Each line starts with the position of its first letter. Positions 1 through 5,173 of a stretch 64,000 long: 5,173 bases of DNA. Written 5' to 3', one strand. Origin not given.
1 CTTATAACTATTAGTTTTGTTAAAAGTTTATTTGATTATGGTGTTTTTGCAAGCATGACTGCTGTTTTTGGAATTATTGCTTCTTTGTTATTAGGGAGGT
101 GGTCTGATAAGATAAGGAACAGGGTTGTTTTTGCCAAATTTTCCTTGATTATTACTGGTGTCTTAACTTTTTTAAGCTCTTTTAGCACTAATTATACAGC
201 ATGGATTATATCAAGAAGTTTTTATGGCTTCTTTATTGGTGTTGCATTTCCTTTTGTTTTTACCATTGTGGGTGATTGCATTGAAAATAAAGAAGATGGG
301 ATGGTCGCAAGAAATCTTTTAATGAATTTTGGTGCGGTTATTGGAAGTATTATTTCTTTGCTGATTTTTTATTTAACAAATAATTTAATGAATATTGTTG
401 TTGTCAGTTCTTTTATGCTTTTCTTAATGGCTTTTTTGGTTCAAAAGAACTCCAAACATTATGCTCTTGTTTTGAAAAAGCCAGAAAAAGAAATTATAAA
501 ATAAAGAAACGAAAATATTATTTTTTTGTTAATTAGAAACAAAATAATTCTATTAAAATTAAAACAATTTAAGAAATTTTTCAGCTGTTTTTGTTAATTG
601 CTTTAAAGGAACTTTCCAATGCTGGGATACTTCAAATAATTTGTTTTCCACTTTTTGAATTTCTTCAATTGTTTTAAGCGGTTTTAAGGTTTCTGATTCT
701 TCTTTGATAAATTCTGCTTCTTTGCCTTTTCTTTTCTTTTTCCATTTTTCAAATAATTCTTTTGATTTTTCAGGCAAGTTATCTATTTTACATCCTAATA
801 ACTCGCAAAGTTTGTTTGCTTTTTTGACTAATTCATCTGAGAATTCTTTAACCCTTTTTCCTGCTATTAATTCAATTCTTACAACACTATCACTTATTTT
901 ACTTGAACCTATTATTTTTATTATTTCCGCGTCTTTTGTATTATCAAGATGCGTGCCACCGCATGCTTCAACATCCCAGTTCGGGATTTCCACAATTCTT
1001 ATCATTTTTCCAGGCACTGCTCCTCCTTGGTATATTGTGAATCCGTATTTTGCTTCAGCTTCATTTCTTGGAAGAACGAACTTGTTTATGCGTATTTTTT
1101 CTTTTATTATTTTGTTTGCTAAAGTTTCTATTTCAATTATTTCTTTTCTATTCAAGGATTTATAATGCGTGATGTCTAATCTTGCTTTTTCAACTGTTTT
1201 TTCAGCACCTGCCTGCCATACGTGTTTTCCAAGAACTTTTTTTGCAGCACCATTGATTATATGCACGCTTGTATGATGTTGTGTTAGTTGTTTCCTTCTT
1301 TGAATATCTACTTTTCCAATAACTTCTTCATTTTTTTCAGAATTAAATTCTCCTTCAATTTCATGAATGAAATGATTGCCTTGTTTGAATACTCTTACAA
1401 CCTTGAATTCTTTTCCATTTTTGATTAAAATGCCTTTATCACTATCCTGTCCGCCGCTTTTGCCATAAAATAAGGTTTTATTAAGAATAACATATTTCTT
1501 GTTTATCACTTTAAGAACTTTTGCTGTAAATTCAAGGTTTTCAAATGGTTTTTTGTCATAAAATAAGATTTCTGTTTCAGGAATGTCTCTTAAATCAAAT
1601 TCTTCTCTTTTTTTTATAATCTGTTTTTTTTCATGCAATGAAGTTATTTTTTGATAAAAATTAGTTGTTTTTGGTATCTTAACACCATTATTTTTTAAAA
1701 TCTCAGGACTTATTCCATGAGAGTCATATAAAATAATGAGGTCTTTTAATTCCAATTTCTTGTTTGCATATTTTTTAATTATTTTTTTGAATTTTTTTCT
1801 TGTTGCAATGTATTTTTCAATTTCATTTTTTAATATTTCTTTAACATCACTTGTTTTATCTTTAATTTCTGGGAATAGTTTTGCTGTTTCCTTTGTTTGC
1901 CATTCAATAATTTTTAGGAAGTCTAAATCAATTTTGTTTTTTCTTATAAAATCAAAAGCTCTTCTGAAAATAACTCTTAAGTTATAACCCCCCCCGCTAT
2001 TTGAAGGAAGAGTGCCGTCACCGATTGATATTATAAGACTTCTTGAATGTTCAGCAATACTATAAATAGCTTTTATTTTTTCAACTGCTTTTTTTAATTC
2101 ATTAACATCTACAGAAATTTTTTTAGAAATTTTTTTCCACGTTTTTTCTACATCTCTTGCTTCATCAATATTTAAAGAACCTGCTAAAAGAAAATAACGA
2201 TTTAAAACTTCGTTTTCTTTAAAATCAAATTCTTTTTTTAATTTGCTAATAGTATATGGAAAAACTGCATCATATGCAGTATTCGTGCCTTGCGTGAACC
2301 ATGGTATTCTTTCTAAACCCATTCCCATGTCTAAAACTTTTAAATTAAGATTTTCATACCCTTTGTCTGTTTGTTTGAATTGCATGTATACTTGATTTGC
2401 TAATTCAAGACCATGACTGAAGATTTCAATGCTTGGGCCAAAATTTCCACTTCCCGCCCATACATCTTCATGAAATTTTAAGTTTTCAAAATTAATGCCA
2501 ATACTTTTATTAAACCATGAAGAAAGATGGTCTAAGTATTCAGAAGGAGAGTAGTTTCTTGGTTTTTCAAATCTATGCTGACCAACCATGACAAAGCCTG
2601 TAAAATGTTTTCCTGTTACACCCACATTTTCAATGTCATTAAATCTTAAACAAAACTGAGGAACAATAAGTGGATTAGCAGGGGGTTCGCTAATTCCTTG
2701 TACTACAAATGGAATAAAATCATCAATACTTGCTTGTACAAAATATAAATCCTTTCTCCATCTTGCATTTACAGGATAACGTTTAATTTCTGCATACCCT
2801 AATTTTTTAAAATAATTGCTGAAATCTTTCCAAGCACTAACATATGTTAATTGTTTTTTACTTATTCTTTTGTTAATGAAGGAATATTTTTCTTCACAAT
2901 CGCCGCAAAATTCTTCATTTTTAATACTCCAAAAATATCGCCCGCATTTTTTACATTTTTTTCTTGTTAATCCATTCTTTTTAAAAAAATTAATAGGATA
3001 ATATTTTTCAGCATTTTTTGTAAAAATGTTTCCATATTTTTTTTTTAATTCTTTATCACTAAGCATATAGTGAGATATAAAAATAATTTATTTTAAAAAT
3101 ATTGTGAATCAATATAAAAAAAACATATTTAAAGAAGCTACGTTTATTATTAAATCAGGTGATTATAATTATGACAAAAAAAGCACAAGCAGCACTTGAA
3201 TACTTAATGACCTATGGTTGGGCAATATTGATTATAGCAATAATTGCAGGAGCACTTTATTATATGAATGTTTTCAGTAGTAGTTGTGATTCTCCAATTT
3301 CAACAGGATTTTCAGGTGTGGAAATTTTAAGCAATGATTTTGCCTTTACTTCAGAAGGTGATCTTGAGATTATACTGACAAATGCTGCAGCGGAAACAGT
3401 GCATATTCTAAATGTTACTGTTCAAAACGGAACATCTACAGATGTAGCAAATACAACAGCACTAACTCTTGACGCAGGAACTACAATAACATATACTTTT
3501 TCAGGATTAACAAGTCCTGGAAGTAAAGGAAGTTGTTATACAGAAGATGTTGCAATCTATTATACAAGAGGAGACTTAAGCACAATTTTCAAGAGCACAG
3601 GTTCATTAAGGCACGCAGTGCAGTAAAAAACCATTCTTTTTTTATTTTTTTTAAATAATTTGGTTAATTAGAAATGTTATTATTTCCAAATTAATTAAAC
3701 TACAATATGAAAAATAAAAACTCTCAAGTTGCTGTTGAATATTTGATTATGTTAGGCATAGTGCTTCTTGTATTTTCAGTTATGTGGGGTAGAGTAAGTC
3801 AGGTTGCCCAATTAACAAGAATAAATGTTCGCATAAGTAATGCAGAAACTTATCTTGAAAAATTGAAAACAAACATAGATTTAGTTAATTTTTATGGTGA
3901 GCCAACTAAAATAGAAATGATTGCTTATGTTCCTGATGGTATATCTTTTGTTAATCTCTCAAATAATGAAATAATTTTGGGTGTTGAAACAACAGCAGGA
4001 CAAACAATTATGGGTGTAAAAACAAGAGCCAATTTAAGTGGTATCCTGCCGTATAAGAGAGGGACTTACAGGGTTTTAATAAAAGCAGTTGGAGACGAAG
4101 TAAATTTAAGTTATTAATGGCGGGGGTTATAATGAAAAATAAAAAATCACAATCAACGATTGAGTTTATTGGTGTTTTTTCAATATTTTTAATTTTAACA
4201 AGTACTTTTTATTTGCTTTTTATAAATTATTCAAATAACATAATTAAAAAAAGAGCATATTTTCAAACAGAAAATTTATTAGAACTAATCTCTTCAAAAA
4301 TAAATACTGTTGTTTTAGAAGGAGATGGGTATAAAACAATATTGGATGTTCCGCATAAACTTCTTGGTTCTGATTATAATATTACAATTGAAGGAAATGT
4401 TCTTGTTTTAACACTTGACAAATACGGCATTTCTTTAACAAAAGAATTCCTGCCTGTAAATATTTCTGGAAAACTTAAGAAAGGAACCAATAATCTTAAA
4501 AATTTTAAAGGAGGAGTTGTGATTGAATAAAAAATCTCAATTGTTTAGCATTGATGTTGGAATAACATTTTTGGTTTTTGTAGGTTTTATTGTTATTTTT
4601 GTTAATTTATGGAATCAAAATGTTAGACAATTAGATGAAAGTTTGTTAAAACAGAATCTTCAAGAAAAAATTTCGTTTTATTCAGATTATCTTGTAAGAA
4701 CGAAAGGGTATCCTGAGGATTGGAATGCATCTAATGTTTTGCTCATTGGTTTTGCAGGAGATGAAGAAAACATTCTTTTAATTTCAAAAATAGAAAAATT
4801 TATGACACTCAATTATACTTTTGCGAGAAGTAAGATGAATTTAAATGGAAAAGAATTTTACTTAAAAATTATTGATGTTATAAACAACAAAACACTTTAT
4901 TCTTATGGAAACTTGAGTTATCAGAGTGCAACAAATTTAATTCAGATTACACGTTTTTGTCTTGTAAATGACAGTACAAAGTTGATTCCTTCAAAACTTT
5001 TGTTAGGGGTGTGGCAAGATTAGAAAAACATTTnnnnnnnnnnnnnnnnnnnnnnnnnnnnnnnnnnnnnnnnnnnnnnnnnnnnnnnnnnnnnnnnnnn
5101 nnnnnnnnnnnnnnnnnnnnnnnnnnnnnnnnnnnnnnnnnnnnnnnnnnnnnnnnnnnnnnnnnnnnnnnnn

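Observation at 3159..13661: Archaeal type IV pilus locus with six pilin-like genes, split TadB/TadC-like platform and a membrane-tethered wHTH protein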

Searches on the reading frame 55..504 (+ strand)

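Call 7: search_protein_families(library=pfam, max_evalue=0.01, proteins=[window:55-504:+])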
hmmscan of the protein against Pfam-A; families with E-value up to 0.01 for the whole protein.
window:55-504:+ (149 aa): 3 families
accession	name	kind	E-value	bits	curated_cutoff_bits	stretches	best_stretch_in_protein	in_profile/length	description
PF07690.21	MFS_1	-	4.6e-15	55.8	33.4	1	3-129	42-173/347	Major Facilitator Superfamily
PF00083.30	Sugar_tr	-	4.4e-06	26.3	22.3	1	4-137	57-198/452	Sugar (and other) transporter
PF01027.25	Bax1-I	-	0.004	17.4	34.1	1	29-127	13-112/207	Inhibitor of apoptosis-promoting Bax1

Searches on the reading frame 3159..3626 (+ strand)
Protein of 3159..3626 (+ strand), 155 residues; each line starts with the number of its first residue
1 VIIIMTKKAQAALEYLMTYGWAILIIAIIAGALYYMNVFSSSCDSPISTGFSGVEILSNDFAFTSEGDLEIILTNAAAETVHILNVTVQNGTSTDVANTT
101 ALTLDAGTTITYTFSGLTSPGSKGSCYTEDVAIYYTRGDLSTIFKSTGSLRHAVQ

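Call 3: search_protein_families(library=pfam, max_evalue=0.1, proteins=[window:3159-3626:+])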
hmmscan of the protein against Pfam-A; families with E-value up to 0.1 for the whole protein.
window:3159-3626:+ (155 aa): 1 family
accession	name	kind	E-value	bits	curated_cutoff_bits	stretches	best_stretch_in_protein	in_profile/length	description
PF25692.1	Phage_depo_C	-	0.034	15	25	1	85-116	53-86/90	Phage depolymerase C-terminal beta sandwich domain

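Call 4: search_protein_families(library=ncbifam, max_evalue=0.1, proteins=[window:3159-3626:+])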
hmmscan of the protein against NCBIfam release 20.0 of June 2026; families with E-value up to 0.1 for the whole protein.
window:3159-3626:+ (155 aa): 0 families

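Call 82: search_protein_representatives(protein=window:3171-3623:+)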
Query: 151 residues. Proteins with E-value up to 0.001 (for the whole library): 3806; up to 1e-10: 214; up to 1e-30: 1. The best 150 are listed.
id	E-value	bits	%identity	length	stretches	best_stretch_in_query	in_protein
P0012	9.2e-80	281.5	91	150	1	1-151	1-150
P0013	4.1e-24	101.3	50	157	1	3-150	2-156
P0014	4.2e-23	98.0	39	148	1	7-150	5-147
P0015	4.7e-18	81.7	41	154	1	3-147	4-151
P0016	6.0e-18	81.3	46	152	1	3-134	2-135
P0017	6.5e-18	81.2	41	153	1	3-150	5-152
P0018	2.3e-17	79.5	43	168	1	3-122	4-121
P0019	2.6e-17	79.3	38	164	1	3-132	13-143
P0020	3.7e-17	78.8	37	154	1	1-149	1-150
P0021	5.4e-17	78.3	36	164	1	3-134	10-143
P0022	8.6e-17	77.6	40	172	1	2-132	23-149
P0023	9.8e-17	77.4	36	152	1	3-146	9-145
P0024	1.4e-16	76.9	38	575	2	3-141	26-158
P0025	2.9e-16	75.9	40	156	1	4-146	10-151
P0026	3.8e-16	75.5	37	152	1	2-147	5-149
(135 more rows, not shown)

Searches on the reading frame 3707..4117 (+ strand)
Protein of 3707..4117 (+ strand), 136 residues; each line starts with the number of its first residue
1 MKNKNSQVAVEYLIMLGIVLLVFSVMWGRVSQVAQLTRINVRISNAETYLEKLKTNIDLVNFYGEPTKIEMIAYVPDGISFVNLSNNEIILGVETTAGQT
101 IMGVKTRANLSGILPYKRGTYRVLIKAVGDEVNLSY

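Call 3: search_protein_families(library=pfam, max_evalue=0.1, proteins=[window:3707-4117:+])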
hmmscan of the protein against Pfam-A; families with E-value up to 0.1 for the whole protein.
window:3707-4117:+ (136 aa): 1 family
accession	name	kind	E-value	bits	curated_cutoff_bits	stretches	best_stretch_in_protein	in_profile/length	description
PF04021.17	Class_IIIsignal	-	0.0014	19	23.7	1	7-22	4-19/27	Class III signal peptide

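Call 4: search_protein_families(library=ncbifam, max_evalue=0.1, proteins=[window:3707-4117:+])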
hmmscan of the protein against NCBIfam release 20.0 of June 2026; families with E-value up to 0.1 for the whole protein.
window:3707-4117:+ (136 aa): 1 family
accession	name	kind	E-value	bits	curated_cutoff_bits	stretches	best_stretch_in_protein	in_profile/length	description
NF007968.0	PRK10692.1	equivalog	0.022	15.3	108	1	1-38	1-38/91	stress-induced protein YchH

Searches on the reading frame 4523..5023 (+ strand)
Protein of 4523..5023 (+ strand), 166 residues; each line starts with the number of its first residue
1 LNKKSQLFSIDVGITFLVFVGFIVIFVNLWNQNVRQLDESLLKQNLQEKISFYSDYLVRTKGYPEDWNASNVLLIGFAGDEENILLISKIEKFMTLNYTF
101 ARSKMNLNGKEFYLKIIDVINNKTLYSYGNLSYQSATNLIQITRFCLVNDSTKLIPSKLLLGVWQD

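Call 3: search_protein_families(library=pfam, max_evalue=0.1, proteins=[window:4523-5023:+])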
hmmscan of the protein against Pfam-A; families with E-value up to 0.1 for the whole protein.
window:4523-5023:+ (166 aa): 1 family
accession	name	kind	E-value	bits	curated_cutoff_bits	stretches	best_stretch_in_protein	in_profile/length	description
PF16415.11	CNOT1_CAF1_bind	-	0.046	13.5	33.4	0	100-142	50-93/225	CCR4-NOT transcription complex subunit 1 CAF1-binding domain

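Call 4: search_protein_families(library=ncbifam, max_evalue=0.1, proteins=[window:4523-5023:+])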
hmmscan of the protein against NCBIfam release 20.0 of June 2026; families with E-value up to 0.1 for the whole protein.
window:4523-5023:+ (166 aa): 0 families
